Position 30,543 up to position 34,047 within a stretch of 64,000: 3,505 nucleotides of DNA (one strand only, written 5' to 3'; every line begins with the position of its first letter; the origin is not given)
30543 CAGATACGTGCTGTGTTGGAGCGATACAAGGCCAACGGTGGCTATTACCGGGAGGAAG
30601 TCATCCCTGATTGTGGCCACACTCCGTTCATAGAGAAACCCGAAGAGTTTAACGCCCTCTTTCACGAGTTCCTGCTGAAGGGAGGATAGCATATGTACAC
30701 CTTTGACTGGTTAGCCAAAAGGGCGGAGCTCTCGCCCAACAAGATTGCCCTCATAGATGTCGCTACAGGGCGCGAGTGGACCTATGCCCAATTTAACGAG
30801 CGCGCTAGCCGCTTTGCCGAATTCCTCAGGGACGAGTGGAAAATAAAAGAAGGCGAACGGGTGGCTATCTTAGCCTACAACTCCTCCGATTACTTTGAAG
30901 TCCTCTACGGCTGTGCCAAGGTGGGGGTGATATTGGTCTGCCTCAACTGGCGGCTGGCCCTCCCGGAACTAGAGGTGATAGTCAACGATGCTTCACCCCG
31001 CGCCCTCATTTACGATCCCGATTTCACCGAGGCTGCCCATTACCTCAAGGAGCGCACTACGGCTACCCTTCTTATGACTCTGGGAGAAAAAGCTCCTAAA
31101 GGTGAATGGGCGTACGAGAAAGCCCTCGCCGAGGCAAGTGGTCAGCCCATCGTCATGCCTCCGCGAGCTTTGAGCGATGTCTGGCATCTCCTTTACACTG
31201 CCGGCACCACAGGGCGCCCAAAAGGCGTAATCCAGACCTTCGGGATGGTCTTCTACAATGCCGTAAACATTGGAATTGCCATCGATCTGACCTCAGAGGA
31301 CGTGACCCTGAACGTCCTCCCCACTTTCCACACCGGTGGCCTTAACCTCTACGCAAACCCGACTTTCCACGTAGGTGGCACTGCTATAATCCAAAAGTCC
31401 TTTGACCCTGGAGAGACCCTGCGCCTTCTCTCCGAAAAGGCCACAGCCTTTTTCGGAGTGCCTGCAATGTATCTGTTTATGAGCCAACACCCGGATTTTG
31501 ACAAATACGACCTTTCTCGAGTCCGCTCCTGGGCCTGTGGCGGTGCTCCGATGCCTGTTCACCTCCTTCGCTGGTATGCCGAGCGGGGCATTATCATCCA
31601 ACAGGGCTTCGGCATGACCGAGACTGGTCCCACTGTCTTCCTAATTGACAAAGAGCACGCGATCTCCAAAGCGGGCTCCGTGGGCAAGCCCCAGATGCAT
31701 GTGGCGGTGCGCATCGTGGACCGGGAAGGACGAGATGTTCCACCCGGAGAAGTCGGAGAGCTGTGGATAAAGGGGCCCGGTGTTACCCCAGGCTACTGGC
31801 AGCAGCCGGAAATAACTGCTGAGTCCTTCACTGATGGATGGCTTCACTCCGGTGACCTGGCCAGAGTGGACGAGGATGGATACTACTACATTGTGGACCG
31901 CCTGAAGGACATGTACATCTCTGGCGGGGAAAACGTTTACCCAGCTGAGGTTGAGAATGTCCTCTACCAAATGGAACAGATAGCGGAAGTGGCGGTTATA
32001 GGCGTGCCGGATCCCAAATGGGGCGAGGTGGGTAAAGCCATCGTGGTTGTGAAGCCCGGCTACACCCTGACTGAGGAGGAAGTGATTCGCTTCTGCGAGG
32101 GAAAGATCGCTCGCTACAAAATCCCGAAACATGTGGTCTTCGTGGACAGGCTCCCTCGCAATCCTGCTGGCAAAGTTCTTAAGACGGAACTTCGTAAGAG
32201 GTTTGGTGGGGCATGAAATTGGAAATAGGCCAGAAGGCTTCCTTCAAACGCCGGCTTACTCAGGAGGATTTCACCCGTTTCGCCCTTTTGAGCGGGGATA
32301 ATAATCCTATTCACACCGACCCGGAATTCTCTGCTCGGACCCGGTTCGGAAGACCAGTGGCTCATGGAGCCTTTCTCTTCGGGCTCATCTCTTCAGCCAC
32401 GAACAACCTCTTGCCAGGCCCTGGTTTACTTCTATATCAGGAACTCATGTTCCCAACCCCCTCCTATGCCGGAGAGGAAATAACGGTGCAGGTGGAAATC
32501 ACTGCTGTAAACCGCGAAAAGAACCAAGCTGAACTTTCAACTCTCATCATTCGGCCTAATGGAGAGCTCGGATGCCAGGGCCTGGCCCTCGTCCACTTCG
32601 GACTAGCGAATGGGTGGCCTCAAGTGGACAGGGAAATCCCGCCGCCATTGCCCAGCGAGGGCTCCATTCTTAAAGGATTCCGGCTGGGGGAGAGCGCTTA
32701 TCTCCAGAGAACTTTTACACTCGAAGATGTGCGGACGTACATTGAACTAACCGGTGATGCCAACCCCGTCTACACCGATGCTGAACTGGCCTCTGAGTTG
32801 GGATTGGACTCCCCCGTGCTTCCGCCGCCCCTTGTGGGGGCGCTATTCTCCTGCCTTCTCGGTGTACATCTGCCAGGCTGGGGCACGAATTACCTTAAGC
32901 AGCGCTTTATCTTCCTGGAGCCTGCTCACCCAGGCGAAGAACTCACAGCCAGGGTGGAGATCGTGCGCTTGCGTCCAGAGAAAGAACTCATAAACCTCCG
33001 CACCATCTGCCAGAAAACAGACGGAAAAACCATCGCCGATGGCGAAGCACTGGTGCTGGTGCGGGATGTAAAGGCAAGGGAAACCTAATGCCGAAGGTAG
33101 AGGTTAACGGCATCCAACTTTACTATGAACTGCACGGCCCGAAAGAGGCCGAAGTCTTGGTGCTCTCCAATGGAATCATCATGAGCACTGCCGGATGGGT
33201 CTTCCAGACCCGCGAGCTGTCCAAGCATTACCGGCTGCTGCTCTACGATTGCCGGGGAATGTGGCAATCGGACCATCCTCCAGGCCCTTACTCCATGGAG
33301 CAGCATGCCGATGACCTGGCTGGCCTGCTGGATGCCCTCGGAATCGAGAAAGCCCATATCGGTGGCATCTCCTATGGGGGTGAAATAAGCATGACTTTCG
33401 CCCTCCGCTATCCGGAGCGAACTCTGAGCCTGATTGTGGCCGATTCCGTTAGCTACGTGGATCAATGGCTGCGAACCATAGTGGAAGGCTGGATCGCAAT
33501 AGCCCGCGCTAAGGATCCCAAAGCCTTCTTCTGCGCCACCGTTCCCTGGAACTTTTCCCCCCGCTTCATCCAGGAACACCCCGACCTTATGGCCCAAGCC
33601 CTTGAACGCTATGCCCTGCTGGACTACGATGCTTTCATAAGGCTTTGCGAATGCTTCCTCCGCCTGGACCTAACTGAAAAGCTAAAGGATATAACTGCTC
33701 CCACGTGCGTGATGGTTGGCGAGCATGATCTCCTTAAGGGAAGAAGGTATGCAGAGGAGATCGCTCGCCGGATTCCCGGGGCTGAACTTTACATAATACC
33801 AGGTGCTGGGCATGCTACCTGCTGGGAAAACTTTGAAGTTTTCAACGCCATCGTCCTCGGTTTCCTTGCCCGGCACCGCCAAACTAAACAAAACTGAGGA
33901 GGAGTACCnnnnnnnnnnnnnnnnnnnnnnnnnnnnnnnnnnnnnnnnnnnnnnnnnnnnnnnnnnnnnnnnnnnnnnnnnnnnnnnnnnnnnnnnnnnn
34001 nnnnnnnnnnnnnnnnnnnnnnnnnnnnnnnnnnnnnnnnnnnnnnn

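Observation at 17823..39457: Candidate undescribed acyl-CoA-based small-molecule pathway: SARP-type regulator, DrrAB-like exporter, a 16-gene operon and a dedicated Liv-family importer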

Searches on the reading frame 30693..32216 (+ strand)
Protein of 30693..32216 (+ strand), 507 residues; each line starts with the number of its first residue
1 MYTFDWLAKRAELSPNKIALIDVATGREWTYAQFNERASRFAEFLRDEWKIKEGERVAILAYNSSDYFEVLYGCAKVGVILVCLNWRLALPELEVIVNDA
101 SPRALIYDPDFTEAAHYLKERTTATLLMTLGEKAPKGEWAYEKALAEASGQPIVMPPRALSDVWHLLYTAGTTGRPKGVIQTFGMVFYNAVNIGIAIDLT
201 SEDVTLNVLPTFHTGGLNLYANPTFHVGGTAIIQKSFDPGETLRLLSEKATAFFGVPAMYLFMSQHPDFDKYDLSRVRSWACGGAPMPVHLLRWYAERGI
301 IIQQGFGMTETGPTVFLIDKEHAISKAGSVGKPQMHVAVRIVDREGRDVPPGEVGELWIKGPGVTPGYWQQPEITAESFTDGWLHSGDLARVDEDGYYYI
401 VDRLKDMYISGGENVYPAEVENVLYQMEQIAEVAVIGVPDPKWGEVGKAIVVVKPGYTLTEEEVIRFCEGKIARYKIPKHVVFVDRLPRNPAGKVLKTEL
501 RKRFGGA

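Call 4: search_protein_families(library=pfam, proteins=[window:30693-32216:+])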
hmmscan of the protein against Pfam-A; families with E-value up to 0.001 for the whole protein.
window:30693-32216:+ (507 aa): 2 families
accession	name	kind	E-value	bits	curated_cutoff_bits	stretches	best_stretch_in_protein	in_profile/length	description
PF00501.34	AMP-binding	-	1.9e-85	287.4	29.9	1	8-369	2-384/384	AMP-binding enzyme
PF13193.12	AMP-binding_C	-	1.2e-22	81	24.5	1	419-494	1-76/76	AMP-binding enzyme C-terminal domain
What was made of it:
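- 30693..32216 (+): ANL acyl-CoA ligase 3, part of an accessory module with MaoC. AMP-binding 1.9e-85 (call 4).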

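Call 6: search_protein_families(library=ncbifam, proteins=[window:30693-32216:+], max_evalue=0.00001)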
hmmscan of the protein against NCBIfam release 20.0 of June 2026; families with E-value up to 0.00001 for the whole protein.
window:30693-32216:+ (507 aa): 105 families (the best 25 are shown)
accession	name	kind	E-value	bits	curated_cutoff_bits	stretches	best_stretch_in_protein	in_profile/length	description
NF005307.0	PRK06839.1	equivalog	9.8e-153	509.4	748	1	6-502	7-491/496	o-succinylbenzoate--CoA ligase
NF004837.0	PRK06187.1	subfamily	3.2e-149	497.6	476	1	7-504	14-522/531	long-chain-fatty-acid--CoA ligase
NF006182.0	PRK08316.1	subfamily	8.8e-135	450.1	663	1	6-505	16-518/523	fatty acyl-CoA synthetase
NF006572.0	PRK09088.1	equivalog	6.6e-127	424.2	696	1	4-503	4-486/491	acyl-CoA synthetase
NF052269.1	Staph_lig_FadD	equivalog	3.2e-125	418.3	650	1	3-502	2-491/499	long-chain-fatty-acid--CoA ligase FadD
NF002966.0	PRK03640.1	equivalog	5.7e-115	384.6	556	1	4-503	5-479/483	o-succinylbenzoate--CoA ligase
NF005702.0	PRK07514.1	subfamily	1e-110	370.5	558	1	4-504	6-500/506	malonyl-CoA synthase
NF004797.0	PRK06145.1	equivalog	8.6e-110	367.4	850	1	7-505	8-496/499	acyl-CoA synthetase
NF005857.1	PRK07786.1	exception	1.4e-104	350.4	733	1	7-505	15-513/513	fatty-acid--CoA ligase FadD5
NF009233.0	PRK12583.1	subfamily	1e-103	347.7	832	1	7-502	24-548/558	fatty acid CoA ligase family protein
NF005676.0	PRK07470.1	equivalog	8.6e-100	334.9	774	1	7-503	26-528/544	acyl-CoA synthetase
NF005801.1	PRK07656.1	equivalog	3e-98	329.6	657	1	26-501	24-500/500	FadD3 family acyl-CoA ligase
NF006181.0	PRK08314.1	subfamily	2.2e-93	313.4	705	2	137-501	182-551/563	long-chain-fatty-acid--CoA ligase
NF004808.0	PRK06155.1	equivalog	8.7e-88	294.9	722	1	7-502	27-520/542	ATP-dependent acyl-CoA ligase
NF004114.0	PRK05605.1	equivalog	4e-87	292.9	766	1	153-503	213-568/575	long-chain-fatty-acid--CoA ligase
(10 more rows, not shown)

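Call 27: search_solved_structures(query=window:30693-32216:+, max_evalue=1e-70, show_alignments=1)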
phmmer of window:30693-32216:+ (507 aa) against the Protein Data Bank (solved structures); distinct sequences matched with E-value up to 1e-70: 13.
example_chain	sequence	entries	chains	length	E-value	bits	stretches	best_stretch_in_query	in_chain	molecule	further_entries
8weu_A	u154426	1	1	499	1.8e-129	435.7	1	5-505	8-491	Fatty-acyl-CoA synthase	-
8wev_A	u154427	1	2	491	2.2e-129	435.3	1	5-505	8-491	Feruloyl-CoA Synthetase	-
3r44_A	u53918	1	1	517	2.3e-99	336.3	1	5-505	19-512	fatty acyl CoA synthetase FADD13 (FATTY-ACYL-CoA SYNTHETASE)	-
8r2q_A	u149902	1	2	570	5.8e-89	302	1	7-506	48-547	Probable fatty-acid-CoA ligase FadD5 (Fatty-acid-CoA synthetase) (Fatty-acid-CoA synthase)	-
4fuq_A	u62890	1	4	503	5.7e-82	278.9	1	14-504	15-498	Malonyl CoA synthetase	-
4fut_A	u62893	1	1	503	3.9e-81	276.2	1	14-504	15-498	Malonyl CoA synthetase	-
4gxr_A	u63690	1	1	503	2e-80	273.8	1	14-504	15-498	Malonyl CoA synthetase, Benzoate-CoA ligase Chimeric protein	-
4gxq_A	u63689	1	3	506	1.9e-78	267.3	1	14-504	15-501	Malonyl CoA synthetase, Benzoate-CoA ligase Chimeric protein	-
5buq_A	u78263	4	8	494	2.7e-78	266.8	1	5-502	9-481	2-succinylbenzoate--CoA ligase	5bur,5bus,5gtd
5x8f_A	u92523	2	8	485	3.7e-78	266.4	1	5-502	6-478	2-succinylbenzoate--CoA ligase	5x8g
3ivr_A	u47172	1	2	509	5.7e-74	252.5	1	8-501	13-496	Putative long-chain-fatty-acid CoA ligase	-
1ult_A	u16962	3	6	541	1.1e-72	248.2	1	4-504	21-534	long chain fatty acid-CoA ligase | long-chain-fatty-acid-CoA synthetase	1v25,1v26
8ivi_A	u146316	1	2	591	6.1e-71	242.5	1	51-504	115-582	Medium/long-chain-fatty-acid--CoA ligase FadD8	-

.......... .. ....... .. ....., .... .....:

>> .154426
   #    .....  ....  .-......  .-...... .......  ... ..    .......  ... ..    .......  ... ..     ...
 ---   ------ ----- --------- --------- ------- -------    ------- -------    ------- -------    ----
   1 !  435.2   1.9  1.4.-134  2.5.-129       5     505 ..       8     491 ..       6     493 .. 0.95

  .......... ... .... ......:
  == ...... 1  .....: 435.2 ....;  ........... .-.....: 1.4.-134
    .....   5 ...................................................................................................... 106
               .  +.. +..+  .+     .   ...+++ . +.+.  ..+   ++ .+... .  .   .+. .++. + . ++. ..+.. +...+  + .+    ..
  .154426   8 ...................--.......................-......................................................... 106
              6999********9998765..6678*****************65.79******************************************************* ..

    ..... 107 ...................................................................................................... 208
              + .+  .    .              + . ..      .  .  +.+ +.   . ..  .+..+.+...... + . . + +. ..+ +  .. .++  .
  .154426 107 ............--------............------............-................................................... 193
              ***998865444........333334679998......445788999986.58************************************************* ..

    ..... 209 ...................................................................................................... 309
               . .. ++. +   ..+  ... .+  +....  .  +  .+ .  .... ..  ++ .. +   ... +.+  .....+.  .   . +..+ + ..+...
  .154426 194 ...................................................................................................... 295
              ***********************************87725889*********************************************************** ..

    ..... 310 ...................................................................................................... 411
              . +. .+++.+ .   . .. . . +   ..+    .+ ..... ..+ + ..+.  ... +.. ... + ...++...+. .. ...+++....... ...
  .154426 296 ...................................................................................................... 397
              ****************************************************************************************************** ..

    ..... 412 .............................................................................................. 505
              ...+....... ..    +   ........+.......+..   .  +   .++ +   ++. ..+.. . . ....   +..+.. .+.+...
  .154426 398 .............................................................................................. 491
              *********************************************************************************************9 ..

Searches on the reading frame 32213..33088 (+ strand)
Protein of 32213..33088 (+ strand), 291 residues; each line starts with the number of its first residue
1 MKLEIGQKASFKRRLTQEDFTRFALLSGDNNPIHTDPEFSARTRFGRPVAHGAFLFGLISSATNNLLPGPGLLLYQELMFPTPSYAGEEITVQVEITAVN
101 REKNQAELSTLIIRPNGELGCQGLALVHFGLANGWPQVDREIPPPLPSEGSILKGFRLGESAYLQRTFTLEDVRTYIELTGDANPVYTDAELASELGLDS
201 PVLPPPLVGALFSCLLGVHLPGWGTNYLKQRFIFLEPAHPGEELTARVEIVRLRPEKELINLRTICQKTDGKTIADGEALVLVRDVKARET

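Call 4: search_protein_families(library=pfam, proteins=[window:32213-33088:+])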
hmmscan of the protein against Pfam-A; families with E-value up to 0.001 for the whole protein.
window:32213-33088:+ (291 aa): 2 families
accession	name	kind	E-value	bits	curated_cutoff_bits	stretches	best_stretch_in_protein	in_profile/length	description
PF01575.25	MaoC_dehydratas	-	3.3e-29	101.4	27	2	5-105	6-110/123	MaoC like domain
PF13452.11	FAS1_DH_region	-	5.3e-16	59.4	22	2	168-275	14-130/132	FAS1-like, dehydratase domain region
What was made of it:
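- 32213..33088 (+): Double-hotdog MaoC protein, an (R)-specific enoyl-CoA hydratase type. Accessory. MaoC_dehydratas 3.3e-29 in two stretches (call 4).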

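Call 6: search_protein_families(library=ncbifam, proteins=[window:32213-33088:+], max_evalue=0.00001)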
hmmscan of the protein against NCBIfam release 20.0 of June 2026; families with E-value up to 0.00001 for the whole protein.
window:32213-33088:+ (291 aa): 5 families
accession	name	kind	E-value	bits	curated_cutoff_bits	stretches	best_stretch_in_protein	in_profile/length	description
NF006045.0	PRK08190.1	subfamily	2.1e-51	175.2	282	2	154-285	12-143/467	bifunctional enoyl-CoA hydratase/phosphate acetyltransferase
NF040620.1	fused_HadA_HadB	exception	3.9e-12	46.3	350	1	12-102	209-299/329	fused (3R)-hydroxyacyl-ACP dehydratase subunits HadA/HadB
TIGR02278.1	PaaN-DH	equivalog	1.1e-09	37.1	562.8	1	2-102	527-629/664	phenylacetic acid degradation bifunctional protein PaaZ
NF010246.0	PRK13693.1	equivalog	1.4e-09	38.1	203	0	14-80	21-87/142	(3R)-hydroxyacyl-ACP dehydratase subunit HadB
NF040624.1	HadA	equivalog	3.8e-07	30.5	180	0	171-282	16-136/144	(3R)-hydroxyacyl-ACP dehydratase subunit HadA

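Call 39: search_solved_structures(query=window:32213-33088:+, max_evalue=0.00001)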
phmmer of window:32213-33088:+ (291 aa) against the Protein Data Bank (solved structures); distinct sequences matched with E-value up to 0.00001: 10.
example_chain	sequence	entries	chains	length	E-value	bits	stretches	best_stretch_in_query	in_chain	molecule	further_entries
1iq6_A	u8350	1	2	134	2.6e-25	92.7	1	2-127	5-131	(R)-SPECIFIC ENOYL-COA HYDRATASE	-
3ir3_A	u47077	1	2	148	1.6e-20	77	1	1-101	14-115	3-hydroxyacyl-thioester dehydratase 2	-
5cpg_A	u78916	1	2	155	4.7e-20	75.5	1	2-123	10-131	(R)-specific enoyl-CoA hydratase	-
2b3m_A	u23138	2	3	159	5.1e-15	58.9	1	3-103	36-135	hypothetical protein AF1124 | putative dehydratase AF1124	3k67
1q6w_A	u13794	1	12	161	4.2e-08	36.2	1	3-96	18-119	monoamine oxidase regulatory protein, putative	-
5i7n_A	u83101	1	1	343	1.2e-06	31.4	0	12-77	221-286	MaoC-like dehydratase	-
4ffu_A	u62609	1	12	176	3.6e-06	29.9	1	12-101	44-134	oxidase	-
1pn2_A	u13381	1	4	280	4e-06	29.7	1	17-62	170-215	Peroxisomal hydratase-dehydrogenase-epimerase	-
2c2i_A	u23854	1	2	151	5e-06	29.4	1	14-104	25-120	RV0130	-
8vwr_A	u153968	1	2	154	7.2e-06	28.9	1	14-106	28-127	Acyl dehydratase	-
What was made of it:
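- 32213..33088 (+): Best PDB hit is PhaJ 1IQ6 at 2.6e-25 (call 39).
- Closest known: Type-2. Same: A double-hotdog MaoC closest to PhaJ (call 39).
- MaoC is closest to PhaJ (call 39).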

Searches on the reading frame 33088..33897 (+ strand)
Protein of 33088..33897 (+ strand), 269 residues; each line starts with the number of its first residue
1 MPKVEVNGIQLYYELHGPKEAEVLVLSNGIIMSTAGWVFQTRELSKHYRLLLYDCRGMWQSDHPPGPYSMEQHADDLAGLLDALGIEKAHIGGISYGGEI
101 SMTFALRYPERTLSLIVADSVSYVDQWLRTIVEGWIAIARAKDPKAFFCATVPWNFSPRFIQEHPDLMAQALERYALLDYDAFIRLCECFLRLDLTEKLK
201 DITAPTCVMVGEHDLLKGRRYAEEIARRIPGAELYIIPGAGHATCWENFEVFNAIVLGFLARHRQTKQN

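Call 4: search_protein_families(library=pfam, proteins=[window:33088-33897:+])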
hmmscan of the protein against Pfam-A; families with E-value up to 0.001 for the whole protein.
window:33088-33897:+ (269 aa): 4 families
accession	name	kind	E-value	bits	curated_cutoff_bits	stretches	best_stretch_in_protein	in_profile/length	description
PF00561.26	Abhydrolase_1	-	3.8e-25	89.4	25.8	1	23-248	2-244/245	alpha/beta hydrolase fold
PF12697.13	Abhydrolase_6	-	9.3e-17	62.8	26.3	1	25-246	2-208/217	Alpha/beta hydrolase family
PF12146.15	Hydrolase_4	-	1.9e-11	44.2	27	1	24-247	7-237/239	Serine aminopeptidase, S33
PF03096.20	Ndr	-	2.8e-05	23.4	23.3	1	69-212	81-228/283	Ndr family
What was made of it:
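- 33088..33897 (+): Alpha/beta hydrolase 3, a Ser carboxylesterase or enol-lactonase-like type. Abhydrolase_1 3.8e-25 (call 4).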

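Call 6: search_protein_families(library=ncbifam, proteins=[window:33088-33897:+], max_evalue=0.00001)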
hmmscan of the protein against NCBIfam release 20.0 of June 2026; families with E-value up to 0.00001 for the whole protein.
window:33088-33897:+ (269 aa): 29 families (the best 25 are shown)
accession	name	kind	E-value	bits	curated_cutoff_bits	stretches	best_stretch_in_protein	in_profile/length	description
TIGR02427.1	protocat_pcaD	equivalog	3e-45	154.6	255.85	1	11-260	2-250/251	3-oxoadipate enol-lactonase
NF051488.1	bifunc_PcaDC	exception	2.1e-43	148.9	390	1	11-265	2-255/375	bifunctional 3-oxoadipate enol-lactonase/4-carboxymuconolactone decarboxylase PcaDC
NF051487.1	bifunc_PcaCD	exception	5.8e-37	127.7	430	1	11-261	158-412/413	bifunctional 4-carboxymuconolactone decarboxylase/3-oxoadipate enol-lactonase PcaCD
TIGR03611.1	RutD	equivalog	2e-31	109.3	238.5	1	12-261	2-256/258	pyrimidine utilization protein D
TIGR01250.1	pro_imino_pep_2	subfamily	3.9e-24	85.7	167.65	2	4-131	7-140/288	proline iminopeptidase-family hydrolase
NF045948.1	ProImpepThrmp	equivalog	1.2e-23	83.9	500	2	4-125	7-133/291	proline iminopeptidase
NF050089.1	i_nPHAscl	equivalog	2.6e-21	76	300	1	7-123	5-120/288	intracellular short-chain-length polyhydroxyalkanoate depolymerase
NF052610.1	macro_16_ester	equivalog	3.2e-19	69.4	420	1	4-123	6-130/281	alpha/beta fold macrolide esterase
TIGR03695.1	menH_SHCHC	equivalog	5.5e-18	65.3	208.55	2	22-118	3-102/252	2-succinyl-6-hydroxy-2,4-cyclohexadiene-1-carboxylate synthase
TIGR03343.1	biphenyl_bphD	equivalog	6.8e-17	61.6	462.15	1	11-118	22-132/282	2-hydroxy-6-oxo-6-phenylhexa-2,4-dienoate hydrolase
NF045632.1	hydroxlase_HsaD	equivalog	3e-16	59.2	400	1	4-117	17-134/290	4,5:9,10-diseco-3-hydroxy-5,9,17-trioxoandrosta-1(10),2-diene-4-oate hydrolase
NF011457.0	PRK14875.1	equivalog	6.4e-16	58.3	307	1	2-117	113-228/372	acetoin dehydrogenase dihydrolipoyllysine-residue acetyltransferase subunit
NF053683.1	esterase_mleBRB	exception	1.3e-15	57.8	585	1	5-119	7-126/280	BRB family alpha/beta fold macrolide esterase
NF041759.1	mac_hydro_EstT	equivalog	1.3e-15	57.3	450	1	4-123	5-129/278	macrolide hydrolase EstT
NF053693.1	esterase_mleCBF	exception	2.9e-14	53.1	564.5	1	5-121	7-129/279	CBF family alpha/beta fold macrolide esterase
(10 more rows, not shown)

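Call 77: search_solved_structures(query=window:33088-33897:+, max_evalue=1e-15)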
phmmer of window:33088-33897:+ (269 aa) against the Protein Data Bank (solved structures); distinct sequences matched with E-value up to 1e-15: 21.
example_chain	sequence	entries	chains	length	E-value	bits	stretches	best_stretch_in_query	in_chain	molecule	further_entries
4q3l_A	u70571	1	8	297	2.3e-39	138.5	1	10-263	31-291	MGS-M2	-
6eb3_A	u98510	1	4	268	4.7e-35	124.4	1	4-263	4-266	Est1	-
8v16_C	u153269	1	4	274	5.1e-35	124.3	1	4-263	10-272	Esterase 1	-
2xua_A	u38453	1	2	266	2e-32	115.8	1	1-262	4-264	3-OXOADIPATE ENOL-LACTONASE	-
3om8_A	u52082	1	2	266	2.4e-28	102.4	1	7-261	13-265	Probable hydrolase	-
5egn_A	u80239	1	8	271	4.4e-26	95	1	1-262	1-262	Esterase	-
4uhc_A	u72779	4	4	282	2.8e-23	85.8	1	24-251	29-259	ESTERASE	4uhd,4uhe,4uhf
4uhh_A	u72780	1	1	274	2.8e-23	85.8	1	24-250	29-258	ESTERASE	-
1xrq_A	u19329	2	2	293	1.5e-19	73.5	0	5-125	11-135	Proline iminopeptidase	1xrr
1xqv_A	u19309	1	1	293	1.7e-19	73.4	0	5-125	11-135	Proline iminopeptidase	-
1xrm_A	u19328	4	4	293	2.1e-19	73.1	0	5-125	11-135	Proline iminopeptidase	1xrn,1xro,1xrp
1mt3_A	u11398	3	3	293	2.1e-19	73.1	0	5-125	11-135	Proline iminopeptidase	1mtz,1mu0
1xrl_A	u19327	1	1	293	2.4e-19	72.8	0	5-125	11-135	Proline iminopeptidase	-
1xqw_A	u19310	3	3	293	5.4e-19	71.7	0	5-125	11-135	Proline iminopeptidase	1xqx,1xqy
4ccy_A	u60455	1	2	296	5.9e-18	68.3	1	16-261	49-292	CARBOXYLESTERASE YBFK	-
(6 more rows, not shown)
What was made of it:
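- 33088..33897 (+): Best PDB hits are MGS-M2 4Q3L (2e-39), Est1, and PcaD 2XUA (2e-32) (call 77).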
